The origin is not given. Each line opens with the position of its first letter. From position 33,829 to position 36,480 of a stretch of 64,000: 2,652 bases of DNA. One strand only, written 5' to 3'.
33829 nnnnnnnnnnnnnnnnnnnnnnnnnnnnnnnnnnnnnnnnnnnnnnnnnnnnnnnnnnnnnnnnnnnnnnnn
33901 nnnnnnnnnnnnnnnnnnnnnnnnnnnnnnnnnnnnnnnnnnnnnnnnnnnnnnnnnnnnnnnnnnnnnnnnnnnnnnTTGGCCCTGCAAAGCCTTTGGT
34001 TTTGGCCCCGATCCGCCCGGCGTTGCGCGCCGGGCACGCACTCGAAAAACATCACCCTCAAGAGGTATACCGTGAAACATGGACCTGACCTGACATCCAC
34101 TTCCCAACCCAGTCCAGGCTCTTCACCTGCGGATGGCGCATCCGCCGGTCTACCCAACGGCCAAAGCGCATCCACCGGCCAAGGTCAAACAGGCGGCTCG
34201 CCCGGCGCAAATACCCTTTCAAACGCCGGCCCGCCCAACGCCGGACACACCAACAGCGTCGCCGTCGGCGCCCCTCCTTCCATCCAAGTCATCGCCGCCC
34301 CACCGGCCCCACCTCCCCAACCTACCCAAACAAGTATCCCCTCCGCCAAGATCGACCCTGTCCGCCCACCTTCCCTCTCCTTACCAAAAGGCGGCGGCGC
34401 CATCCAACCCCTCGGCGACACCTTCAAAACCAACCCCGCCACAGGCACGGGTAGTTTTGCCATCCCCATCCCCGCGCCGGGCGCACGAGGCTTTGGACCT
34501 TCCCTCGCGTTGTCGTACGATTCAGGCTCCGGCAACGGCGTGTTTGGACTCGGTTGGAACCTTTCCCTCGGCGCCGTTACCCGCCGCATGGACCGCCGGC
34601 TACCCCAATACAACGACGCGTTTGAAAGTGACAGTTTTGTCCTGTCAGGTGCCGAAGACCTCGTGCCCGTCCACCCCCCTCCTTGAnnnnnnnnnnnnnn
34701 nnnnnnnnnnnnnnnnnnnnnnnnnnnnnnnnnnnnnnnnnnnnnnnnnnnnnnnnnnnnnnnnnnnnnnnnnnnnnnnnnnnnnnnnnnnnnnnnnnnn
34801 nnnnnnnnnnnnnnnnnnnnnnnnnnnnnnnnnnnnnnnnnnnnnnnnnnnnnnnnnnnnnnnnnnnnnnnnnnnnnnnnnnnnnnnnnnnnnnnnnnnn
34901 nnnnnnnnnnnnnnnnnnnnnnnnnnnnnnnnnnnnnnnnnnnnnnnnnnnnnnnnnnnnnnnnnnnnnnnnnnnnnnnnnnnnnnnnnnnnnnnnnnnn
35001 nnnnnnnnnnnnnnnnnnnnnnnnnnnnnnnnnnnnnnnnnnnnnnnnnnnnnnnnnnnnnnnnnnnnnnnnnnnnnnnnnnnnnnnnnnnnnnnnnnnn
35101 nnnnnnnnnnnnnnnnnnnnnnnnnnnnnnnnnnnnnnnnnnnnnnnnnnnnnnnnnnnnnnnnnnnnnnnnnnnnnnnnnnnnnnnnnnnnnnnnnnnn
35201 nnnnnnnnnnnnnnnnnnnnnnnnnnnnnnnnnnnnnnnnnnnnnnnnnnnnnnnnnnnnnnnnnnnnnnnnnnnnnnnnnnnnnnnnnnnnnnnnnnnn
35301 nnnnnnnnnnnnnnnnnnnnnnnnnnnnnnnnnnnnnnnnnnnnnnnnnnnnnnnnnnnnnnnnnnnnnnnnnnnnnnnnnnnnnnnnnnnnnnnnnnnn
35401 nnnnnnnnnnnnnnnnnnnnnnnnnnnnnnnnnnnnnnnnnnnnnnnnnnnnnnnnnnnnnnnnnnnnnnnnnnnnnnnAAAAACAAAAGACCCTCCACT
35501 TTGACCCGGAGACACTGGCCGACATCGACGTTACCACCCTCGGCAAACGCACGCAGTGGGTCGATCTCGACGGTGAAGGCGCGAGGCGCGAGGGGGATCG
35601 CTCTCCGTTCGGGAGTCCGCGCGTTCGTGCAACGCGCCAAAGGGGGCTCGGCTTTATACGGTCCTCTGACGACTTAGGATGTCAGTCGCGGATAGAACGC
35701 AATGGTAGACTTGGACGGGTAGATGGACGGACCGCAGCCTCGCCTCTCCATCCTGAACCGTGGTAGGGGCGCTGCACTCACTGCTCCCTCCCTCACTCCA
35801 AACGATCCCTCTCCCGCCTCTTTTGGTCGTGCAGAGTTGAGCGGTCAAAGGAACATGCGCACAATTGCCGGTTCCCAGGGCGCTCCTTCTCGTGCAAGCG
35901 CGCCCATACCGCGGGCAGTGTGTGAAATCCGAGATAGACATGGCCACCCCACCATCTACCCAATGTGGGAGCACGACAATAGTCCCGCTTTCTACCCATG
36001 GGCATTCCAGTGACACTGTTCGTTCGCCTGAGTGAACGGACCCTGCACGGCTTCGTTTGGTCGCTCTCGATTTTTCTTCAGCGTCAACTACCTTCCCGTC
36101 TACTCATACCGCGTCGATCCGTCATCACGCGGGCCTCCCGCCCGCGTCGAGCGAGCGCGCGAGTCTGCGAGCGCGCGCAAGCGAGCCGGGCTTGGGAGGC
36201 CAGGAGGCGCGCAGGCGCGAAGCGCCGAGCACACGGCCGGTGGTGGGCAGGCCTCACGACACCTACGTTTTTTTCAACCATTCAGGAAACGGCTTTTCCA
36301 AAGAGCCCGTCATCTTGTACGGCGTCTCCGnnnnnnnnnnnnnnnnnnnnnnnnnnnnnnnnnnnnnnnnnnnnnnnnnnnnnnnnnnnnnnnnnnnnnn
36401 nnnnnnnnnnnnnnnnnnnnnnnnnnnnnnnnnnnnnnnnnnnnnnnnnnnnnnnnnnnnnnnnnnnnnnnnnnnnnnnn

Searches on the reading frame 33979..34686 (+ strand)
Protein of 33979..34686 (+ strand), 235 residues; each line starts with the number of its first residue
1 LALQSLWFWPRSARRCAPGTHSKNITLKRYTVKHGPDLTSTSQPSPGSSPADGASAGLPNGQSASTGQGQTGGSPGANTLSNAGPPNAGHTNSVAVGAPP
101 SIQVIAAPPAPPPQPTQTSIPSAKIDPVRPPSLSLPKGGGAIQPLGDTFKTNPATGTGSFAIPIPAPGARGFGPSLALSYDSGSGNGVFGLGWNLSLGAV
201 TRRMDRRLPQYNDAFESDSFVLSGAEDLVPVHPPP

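Call 29: search_protein_families(library=pfam, proteins=[window:33979-34686:+], max_evalue=0.001)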
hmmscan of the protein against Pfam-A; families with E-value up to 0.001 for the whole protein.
window:33979-34686:+ (235 aa): 1 family
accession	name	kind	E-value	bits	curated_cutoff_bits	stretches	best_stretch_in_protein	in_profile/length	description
PF03534.18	SpvB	-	2.6e-26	92.9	22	1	152-231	1-78/287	Salmonella virulence plasmid 65kDa B protein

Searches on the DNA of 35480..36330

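Call 72: search_rna_families(source=window, start=35480, end=36330, threshold=evalue, max_evalue=10)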
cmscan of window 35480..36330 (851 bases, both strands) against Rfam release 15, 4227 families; matches with E-value up to 10: 0.
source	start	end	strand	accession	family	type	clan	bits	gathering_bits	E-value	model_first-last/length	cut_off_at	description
